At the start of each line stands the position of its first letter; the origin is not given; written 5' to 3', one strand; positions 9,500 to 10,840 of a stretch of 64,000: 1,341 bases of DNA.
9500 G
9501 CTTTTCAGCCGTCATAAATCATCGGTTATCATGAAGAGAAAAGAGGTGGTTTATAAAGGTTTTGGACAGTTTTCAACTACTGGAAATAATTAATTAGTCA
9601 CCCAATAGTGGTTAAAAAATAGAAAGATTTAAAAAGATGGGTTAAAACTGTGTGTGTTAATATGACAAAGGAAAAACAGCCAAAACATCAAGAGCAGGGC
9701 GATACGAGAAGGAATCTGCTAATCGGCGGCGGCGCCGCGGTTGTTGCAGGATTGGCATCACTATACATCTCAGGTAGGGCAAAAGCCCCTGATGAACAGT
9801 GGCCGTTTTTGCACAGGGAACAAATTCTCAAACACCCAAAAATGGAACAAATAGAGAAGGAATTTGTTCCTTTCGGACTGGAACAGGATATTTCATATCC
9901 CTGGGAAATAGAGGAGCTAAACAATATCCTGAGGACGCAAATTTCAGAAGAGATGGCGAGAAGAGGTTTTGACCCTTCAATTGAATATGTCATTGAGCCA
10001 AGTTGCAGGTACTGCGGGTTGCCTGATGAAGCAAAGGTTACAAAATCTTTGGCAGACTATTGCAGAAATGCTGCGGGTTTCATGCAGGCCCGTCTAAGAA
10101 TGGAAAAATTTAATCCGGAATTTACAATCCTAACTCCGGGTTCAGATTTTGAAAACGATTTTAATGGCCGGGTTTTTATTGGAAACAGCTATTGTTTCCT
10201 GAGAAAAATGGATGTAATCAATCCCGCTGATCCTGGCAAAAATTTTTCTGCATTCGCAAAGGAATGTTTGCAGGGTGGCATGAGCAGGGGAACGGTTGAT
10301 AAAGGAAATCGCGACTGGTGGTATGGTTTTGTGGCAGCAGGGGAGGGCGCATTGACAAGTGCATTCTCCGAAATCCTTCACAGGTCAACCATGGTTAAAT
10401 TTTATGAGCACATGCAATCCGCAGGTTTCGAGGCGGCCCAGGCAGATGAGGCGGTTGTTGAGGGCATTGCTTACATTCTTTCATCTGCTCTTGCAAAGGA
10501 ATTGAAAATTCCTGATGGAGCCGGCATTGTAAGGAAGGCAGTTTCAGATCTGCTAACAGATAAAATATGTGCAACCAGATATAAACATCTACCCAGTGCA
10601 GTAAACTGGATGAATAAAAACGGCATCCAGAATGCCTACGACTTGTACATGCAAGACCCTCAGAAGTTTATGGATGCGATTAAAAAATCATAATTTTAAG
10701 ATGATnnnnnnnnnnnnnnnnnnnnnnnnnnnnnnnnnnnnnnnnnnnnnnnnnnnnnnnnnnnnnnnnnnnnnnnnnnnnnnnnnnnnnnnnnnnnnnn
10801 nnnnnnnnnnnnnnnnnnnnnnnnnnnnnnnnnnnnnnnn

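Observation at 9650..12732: Tandem triplet of twin-arginine (TAT) signal paralogs of an unrecognised family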

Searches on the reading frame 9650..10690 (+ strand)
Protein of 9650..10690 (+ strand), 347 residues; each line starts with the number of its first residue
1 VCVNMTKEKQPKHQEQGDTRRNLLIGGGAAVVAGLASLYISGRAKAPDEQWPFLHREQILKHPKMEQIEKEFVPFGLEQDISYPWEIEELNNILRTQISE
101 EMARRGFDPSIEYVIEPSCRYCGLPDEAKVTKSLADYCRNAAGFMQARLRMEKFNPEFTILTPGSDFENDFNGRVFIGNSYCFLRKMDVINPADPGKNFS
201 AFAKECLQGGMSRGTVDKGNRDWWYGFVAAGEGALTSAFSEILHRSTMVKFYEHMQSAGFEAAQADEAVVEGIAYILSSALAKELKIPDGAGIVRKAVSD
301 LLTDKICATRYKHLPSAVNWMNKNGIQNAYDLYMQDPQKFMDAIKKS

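Call 3: search_protein_families(library=pfam, proteins=[window:9650-10690:+], max_evalue=1)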
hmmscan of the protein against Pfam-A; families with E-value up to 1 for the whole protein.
window:9650-10690:+ (347 aa): 0 families

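Call 4: search_protein_families(library=ncbifam, proteins=[window:9650-10690:+], max_evalue=1)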
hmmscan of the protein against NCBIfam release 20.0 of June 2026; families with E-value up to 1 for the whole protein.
window:9650-10690:+ (347 aa): 0 families

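Call 7: search_solved_structures(query=A1, max_evalue=10)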
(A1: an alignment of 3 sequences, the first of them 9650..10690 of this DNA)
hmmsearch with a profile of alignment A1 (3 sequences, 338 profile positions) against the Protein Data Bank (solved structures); distinct sequences matched with E-value up to 10: 1.
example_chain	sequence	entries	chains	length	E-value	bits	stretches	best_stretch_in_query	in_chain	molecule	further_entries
8i7r_O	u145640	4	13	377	0.98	11.7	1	4-92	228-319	RIB43A-like with coiled-coils protein 2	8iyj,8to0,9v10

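Call 96: search_protein_families(library=phrogs, proteins=[window:9662-10690:+], max_evalue=0.1)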
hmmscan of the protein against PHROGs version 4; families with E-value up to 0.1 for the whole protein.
window:9662-10690:+ (343 aa): 0 families

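Call 97: search_protein_families(library=padloc, proteins=[window:9662-10690:+], max_evalue=0.1)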
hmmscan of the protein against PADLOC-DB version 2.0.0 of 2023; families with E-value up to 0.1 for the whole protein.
window:9662-10690:+ (343 aa): 0 families
